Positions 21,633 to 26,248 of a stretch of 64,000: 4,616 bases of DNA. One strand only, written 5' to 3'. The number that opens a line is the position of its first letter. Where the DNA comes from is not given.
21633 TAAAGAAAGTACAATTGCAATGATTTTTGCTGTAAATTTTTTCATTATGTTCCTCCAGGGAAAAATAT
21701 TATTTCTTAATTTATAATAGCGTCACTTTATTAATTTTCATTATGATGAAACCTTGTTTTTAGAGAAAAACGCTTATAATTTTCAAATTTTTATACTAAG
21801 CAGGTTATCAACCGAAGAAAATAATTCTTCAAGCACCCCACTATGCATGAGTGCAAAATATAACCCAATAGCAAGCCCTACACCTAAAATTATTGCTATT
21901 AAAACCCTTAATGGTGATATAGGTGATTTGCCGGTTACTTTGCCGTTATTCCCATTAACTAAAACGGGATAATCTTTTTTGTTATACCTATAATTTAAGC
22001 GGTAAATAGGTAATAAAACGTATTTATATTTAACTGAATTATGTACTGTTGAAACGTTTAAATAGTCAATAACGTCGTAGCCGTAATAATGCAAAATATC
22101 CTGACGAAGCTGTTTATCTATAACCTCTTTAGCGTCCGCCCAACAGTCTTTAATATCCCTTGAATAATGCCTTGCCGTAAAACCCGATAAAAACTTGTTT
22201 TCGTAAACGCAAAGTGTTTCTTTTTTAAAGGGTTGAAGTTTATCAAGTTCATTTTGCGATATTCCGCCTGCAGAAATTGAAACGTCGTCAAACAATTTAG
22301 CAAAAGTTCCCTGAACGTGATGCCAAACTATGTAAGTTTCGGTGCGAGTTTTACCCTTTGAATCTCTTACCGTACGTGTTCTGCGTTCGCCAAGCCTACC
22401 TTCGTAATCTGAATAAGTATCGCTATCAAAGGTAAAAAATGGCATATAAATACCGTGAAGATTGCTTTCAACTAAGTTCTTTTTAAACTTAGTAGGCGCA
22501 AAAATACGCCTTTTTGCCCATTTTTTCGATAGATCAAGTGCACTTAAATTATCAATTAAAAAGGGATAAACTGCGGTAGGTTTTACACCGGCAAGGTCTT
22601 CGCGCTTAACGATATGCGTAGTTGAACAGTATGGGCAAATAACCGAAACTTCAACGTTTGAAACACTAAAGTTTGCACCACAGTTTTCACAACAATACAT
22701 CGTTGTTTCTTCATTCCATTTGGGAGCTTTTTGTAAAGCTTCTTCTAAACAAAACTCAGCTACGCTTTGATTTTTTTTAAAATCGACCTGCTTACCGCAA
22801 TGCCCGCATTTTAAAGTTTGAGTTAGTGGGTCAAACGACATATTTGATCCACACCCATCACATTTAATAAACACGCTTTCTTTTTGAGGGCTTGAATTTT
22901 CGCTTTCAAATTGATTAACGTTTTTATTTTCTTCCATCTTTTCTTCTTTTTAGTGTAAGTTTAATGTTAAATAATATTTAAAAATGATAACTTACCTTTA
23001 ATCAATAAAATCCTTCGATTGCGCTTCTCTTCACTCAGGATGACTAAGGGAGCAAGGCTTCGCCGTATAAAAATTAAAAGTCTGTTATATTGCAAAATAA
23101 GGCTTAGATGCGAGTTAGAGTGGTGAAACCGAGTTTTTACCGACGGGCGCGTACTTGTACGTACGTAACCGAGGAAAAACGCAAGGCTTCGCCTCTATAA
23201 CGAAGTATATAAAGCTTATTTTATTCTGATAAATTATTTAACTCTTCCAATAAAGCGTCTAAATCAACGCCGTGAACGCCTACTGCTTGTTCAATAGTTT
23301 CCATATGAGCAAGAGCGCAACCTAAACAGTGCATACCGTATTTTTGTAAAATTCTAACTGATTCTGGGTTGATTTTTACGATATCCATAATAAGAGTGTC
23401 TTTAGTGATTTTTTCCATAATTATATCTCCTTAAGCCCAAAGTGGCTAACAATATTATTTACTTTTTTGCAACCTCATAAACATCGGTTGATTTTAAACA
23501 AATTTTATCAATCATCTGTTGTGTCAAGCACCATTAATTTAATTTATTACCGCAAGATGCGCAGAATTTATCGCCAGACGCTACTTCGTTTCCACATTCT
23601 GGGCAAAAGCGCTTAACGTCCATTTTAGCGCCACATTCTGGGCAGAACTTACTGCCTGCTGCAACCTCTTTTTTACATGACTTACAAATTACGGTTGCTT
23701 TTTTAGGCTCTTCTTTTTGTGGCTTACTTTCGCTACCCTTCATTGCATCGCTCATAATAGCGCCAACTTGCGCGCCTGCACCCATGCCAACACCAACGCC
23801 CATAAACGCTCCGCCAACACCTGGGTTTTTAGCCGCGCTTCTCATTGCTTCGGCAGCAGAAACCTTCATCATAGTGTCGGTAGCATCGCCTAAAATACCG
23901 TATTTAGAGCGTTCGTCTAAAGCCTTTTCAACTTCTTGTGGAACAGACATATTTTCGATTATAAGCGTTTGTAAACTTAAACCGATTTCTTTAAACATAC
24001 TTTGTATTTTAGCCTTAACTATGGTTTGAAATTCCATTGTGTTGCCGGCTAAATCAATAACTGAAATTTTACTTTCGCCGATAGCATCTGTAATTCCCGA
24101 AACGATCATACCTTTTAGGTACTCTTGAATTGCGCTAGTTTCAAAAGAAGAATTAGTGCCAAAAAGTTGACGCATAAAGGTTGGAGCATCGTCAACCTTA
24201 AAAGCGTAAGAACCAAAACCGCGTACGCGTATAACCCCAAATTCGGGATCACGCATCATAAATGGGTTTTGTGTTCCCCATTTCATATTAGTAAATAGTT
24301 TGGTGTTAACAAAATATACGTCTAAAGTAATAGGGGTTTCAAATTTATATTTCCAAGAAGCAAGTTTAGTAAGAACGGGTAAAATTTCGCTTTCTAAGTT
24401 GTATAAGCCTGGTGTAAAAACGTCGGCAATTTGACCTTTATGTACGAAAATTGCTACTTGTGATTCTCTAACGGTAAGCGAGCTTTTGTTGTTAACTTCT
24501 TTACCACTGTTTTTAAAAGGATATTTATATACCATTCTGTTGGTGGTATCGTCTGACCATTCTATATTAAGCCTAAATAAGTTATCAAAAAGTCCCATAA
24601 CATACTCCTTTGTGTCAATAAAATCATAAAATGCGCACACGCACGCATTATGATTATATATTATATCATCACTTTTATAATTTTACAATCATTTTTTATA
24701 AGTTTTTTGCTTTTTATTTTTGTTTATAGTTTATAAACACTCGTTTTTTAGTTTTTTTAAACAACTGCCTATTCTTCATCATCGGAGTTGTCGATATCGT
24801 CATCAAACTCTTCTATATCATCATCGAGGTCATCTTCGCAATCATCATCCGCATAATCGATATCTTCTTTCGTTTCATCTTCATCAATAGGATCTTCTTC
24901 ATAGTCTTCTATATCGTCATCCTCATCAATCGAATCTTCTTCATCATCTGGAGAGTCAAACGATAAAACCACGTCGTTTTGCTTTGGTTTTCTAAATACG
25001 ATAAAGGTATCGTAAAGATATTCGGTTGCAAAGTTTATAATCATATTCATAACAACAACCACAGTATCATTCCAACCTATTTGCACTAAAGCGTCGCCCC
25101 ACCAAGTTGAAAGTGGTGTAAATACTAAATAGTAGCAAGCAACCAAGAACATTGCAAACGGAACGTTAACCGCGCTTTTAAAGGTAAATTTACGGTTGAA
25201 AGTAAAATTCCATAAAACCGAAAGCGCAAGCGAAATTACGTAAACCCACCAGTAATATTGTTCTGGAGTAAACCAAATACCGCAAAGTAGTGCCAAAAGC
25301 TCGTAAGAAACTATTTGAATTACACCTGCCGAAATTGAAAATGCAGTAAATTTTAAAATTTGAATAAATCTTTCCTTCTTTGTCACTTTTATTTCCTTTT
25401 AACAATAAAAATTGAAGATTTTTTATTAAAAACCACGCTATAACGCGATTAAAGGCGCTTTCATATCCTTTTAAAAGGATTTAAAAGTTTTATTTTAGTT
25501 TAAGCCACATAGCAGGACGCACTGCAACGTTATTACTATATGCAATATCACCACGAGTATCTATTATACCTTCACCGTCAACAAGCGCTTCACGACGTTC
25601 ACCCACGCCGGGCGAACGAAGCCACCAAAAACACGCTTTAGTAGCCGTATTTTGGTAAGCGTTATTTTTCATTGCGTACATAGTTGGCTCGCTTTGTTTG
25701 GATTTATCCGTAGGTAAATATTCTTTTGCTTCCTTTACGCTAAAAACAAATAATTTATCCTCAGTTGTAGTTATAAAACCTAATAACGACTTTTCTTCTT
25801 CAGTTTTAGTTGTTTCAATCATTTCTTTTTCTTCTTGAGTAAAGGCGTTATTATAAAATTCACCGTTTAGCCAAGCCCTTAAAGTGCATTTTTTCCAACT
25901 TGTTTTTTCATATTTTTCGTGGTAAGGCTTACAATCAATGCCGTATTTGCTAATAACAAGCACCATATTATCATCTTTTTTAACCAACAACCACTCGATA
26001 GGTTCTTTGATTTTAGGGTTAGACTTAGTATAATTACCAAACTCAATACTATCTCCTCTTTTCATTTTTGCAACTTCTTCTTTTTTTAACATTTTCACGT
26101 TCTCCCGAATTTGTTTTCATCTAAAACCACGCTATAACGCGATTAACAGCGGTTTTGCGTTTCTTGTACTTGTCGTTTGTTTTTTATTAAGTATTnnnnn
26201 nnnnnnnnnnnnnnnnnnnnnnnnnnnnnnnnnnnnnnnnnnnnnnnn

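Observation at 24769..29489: Four-gene array after rsmA: TIR-like effector-style protein plus DUF6273-like repeat proteins plus acidic-tailed GtrA-like protein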

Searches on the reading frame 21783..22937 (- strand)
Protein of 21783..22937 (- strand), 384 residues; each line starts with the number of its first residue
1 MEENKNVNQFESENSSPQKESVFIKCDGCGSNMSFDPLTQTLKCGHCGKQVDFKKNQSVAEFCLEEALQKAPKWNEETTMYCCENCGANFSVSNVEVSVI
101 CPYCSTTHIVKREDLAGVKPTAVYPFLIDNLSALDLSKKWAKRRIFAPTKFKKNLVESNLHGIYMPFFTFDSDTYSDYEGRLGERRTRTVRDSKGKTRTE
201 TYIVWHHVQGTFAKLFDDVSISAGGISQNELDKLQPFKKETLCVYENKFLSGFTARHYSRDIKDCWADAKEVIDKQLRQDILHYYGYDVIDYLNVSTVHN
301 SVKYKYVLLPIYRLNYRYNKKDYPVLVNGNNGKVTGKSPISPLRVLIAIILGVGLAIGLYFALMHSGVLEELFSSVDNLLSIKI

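Call 3: search_protein_families(library=pfam, proteins=[window:21783-22937:-], max_evalue=0.1)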
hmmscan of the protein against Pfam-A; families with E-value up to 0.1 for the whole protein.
window:21783-22937:- (384 aa): 5 families
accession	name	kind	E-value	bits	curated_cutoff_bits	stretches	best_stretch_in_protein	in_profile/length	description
PF08271.17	Zn_Ribbon_TF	-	0.00047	20.1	29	0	25-53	2-31/43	TFIIB zinc-binding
PF01155.25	HypA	-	0.01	16.3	28.9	0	74-108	64-96/112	Hydrogenase/urease nickel incorporation, metallochaperone, hypA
PF17032.10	Zn_ribbon_15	-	0.011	17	28.9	0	43-107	2-61/73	zinc-ribbon family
PF19134.6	DUF5817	-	0.03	14.7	31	0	25-61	5-41/57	Domain of unknown function (DUF5817)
PF11638.13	DnaA_N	-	0.041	14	24.6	0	246-267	43-64/65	DnaA N-terminal domain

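Call 4: search_protein_families(library=padloc, proteins=[window:21783-22937:-], max_evalue=0.1)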
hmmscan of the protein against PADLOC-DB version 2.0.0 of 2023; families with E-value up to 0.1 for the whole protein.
window:21783-22937:- (384 aa): 1 family
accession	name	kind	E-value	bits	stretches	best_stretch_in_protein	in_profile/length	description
PDLC04162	HEC-08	-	0.034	11.2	1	17-108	237-321/358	-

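Call 5: search_protein_families(library=ncbifam, proteins=[window:21783-22937:-], max_evalue=0.01)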
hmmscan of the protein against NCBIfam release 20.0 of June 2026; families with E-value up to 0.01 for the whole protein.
window:21783-22937:- (384 aa): 2 families
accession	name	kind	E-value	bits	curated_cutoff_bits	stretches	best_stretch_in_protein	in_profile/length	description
NF001608.0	PRK00398.1-6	equivalog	4.6e-05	23.1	84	0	81-111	4-34/46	DNA-directed RNA polymerase subunit P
NF001607.0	PRK00398.1-4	equivalog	0.00015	21.4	89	0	79-107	8-37/53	DNA-directed RNA polymerase subunit P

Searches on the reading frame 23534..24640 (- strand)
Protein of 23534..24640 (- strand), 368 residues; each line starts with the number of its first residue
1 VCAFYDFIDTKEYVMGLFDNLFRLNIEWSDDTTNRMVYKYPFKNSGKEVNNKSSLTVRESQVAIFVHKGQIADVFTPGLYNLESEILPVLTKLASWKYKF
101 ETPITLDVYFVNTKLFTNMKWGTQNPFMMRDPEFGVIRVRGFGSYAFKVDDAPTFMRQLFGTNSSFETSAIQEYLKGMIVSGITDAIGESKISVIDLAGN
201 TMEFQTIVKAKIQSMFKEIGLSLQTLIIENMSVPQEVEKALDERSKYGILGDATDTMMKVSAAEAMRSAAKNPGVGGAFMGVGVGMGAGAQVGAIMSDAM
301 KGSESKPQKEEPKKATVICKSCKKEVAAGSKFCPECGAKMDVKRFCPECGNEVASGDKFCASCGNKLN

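Call 3: search_protein_families(library=pfam, proteins=[window:23534-24640:-], max_evalue=0.1)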
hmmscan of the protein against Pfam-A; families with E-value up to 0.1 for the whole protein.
window:23534-24640:- (368 aa): 19 families
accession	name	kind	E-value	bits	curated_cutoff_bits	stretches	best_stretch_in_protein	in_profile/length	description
PF13421.11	Band_7_1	-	3.7e-77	259.1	24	1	40-248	2-210/211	SPFH domain-Band 7 family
PF01145.31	Band_7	-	9.6e-14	52.3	23.6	1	56-245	2-159/176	SPFH domain / Band 7 family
PF13240.11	Zn_Ribbon_1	-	2.4e-12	46.7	25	2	345-367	1-23/23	zinc-ribbon domain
PF13248.11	Zn_ribbon_3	-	7.3e-12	44.7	27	2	346-367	5-26/26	zinc-ribbon domain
PF12773.13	DZR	-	3e-10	40.5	27.3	1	319-364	1-45/45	Double zinc ribbon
PF17032.10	Zn_ribbon_15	-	2.3e-07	32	28.9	2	314-337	50-73/73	zinc-ribbon family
PF18912.6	DZR_2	-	9.7e-05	22.6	27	1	319-363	10-55/56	Double zinc ribbon domain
PF07191.17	Zn_ribbon_6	-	0.00069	20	25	1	318-358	2-44/67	Double zinc ribbon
PF24460.1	DUF7575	-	0.00096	18.9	28.5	0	346-367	6-27/28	Domain of unknown function (DUF7575)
PF14803.11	Zn_ribbon_Nudix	-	0.0042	17.4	25.6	0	331-341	1-11/34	Nudix N-terminal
PF11722.13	zf-TRM13_CCCH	-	0.0043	17.1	20.9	0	321-335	13-27/29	CCCH zinc finger in TRM13 protein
PF09297.16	Zn_ribbon_NUD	-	0.023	14.8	24.8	0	331-353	4-31/32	NADH pyrophosphatase zinc ribbon domain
PF14149.11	YhfH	-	0.029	14.6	27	0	330-341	13-24/37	YhfH-like protein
PF02150.21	Zn_ribbon_RPB9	-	0.043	14.1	25.2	0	344-351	2-9/36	RNA polymerases M/15 Kd subunit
PF08271.17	Zn_Ribbon_TF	-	0.058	13.4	29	0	345-367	2-29/43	TFIIB zinc-binding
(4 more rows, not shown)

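Call 4: search_protein_families(library=padloc, proteins=[window:23534-24640:-], max_evalue=0.1)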
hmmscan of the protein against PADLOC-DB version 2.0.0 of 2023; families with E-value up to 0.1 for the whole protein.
window:23534-24640:- (368 aa): 1 family
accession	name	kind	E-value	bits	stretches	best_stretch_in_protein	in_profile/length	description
PDLC01492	Cmr1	-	0.00066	17.7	1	30-165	51-159/288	"CAS-III-B,CAS-III-C; effector_G7"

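Call 5: search_protein_families(library=ncbifam, proteins=[window:23534-24640:-], max_evalue=0.01)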
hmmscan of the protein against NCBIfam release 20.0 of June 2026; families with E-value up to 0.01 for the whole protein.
window:23534-24640:- (368 aa): 4 families
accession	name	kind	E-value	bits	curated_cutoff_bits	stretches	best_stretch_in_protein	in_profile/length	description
NF049953.1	ribbon_DG_selen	exception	0.00069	19.6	130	0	311-339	142-170/172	zinc ribbon-containing (seleno)protein DG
NF011149.0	PRK14559.1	equivalog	0.0016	17.2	374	1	317-365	2-49/642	serine/threonine phosphatase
NF011302.0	PRK14714.1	equivalog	0.0021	15.7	1791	1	300-365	664-730/1350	DNA-directed DNA polymerase II large subunit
NF045510.1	4Cys_prefix_kin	domain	0.0022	18.2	24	0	356-367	15-26/26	4-Cys prefix domain-containing protein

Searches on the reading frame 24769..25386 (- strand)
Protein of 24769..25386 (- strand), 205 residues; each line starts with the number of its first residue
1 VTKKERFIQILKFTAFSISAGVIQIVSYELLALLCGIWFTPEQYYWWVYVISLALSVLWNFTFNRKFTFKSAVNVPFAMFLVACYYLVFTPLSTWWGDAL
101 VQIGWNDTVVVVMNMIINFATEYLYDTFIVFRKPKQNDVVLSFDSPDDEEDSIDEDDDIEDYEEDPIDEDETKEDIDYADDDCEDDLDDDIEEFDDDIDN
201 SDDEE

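Call 3: search_protein_families(library=pfam, proteins=[window:24769-25386:-], max_evalue=0.1)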
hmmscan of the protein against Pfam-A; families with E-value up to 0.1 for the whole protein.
window:24769-25386:- (205 aa): 1 family
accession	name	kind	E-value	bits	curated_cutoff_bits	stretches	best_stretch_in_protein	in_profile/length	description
PF04138.20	GtrA_DPMS_TM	-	3e-05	24.6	26.1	1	12-131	1-117/117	GtrA/DPMS, transmembrane domain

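Call 4: search_protein_families(library=padloc, proteins=[window:24769-25386:-], max_evalue=0.1)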
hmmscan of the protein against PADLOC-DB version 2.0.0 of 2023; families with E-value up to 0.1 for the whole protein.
window:24769-25386:- (205 aa): 0 families

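Call 5: search_protein_families(library=ncbifam, proteins=[window:24769-25386:-], max_evalue=0.01)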
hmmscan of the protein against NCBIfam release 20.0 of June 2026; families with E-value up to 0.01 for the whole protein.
window:24769-25386:- (205 aa): 0 families

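Call 79: search_protein_families(library=phrogs, proteins=[window:24769-25386:-], max_evalue=0.001)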
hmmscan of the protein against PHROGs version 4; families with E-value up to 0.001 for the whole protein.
window:24769-25386:- (205 aa): 0 families

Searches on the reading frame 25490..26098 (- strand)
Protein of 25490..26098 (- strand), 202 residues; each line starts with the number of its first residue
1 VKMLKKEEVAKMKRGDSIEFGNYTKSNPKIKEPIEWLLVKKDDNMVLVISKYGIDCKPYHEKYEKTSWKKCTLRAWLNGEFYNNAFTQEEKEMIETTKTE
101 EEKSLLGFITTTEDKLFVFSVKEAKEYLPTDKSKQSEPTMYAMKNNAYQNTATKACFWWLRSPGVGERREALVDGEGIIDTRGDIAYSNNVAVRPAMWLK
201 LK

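Call 3: search_protein_families(library=pfam, proteins=[window:25490-26098:-], max_evalue=0.1)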
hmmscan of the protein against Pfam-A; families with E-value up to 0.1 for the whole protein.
window:25490-26098:- (202 aa): 2 families
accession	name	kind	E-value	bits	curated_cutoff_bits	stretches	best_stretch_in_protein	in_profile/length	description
PF19789.6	DUF6273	-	2.3e-27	96.4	23.5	1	44-200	2-171/172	Domain of unknown function (DUF6273)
PF25532.1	CH_CAMSAP2_N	-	0.013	16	27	1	19-110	6-92/135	CAMSAP2-like, calponin-homology domain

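Call 4: search_protein_families(library=padloc, proteins=[window:25490-26098:-], max_evalue=0.1)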
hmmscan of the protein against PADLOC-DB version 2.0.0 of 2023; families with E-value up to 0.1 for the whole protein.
window:25490-26098:- (202 aa): 0 families

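Call 5: search_protein_families(library=ncbifam, proteins=[window:25490-26098:-], max_evalue=0.01)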
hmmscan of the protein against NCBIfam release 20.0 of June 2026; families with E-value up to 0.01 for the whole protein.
window:25490-26098:- (202 aa): 0 families

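Call 13: find_homologous_proteins(query=window:25490-26098:-, max_evalue=0.001)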
Query window:25490-26098:- (202 aa): 78 proteins with E <= 0.001 among 129 candidates.
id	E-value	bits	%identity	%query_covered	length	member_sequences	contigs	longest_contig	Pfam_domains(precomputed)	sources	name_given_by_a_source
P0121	1.8e-110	385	84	99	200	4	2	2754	PF19789.7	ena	-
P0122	9.2e-43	164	41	96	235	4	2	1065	PF13240.12,PF19789.7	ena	-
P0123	6.4e-41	158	39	91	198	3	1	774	PF19789.7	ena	-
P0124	1.1e-39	154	40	99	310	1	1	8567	PF19789.7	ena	-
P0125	1.3e-38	151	39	96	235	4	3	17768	PF13240.12,PF19789.7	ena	-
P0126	1.9e-38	150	42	90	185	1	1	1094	PF19789.7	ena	-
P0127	2.2e-38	150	44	90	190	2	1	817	PF19789.7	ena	-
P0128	4.1e-37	146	38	95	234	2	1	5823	PF13240.12,PF19789.7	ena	-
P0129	5.8e-37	145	42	94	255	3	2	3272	PF19789.7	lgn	-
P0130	4.8e-36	142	41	93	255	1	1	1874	PF19789.7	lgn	-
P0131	7.6e-35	138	40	93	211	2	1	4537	PF19789.7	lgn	-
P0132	1.6e-34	137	35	99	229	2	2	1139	PF19789.7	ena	-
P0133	1.7e-34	137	39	94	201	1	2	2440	PF19789.7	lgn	-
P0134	3.5e-34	136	36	99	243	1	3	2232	PF13240.12,PF19789.7,PF13248.12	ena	-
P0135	5.0e-34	136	37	94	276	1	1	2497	PF19789.7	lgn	-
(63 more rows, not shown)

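Call 28: predict_structure(alignment_id=A2)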
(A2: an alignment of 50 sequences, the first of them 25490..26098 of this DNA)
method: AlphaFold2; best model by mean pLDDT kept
length: 202 residues; sequences in the alignment: 50
mean_pLDDT: 94.9   pTM: 0.91
mean pLDDT of the five models: 94.9, 94.8, 94.4, 94.4, 93.6
residues with pLDDT >= 90: 174; 70-90: 26; 50-70: 2; < 50: 0
segments of 3 or more residues with pLDDT < 50: none
pLDDT, mean of each block of 10 residues (from residue 1): 78 96 94 98 96 98 95 98 97 95 77 97 98 98 98 98 94 98 97 98 85
secondary structure, 60 per line:
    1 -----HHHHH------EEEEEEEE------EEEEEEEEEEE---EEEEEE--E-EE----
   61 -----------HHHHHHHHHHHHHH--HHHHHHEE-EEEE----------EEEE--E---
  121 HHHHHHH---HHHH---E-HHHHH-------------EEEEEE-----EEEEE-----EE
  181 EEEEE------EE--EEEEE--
elements in order: H6-10 E17-24 E31-41 E45-50 H72-85 H88-93 E97-100 E111-114 H121-127 H131-134 H140-144 E158-163 E169-173 E179-185 E196-200

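Call 79: search_protein_families(library=phrogs, proteins=[window:25490-26098:-], max_evalue=0.001)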
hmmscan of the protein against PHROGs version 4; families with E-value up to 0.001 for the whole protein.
window:25490-26098:- (202 aa): 2 families
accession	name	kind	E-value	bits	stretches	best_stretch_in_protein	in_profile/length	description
phrog_9958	-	unknown function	2.6e-07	31.2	1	3-200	1-175/210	-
phrog_10993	-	head and packaging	3.4e-06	27.2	1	68-199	94-240/556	Hoc-like head decoration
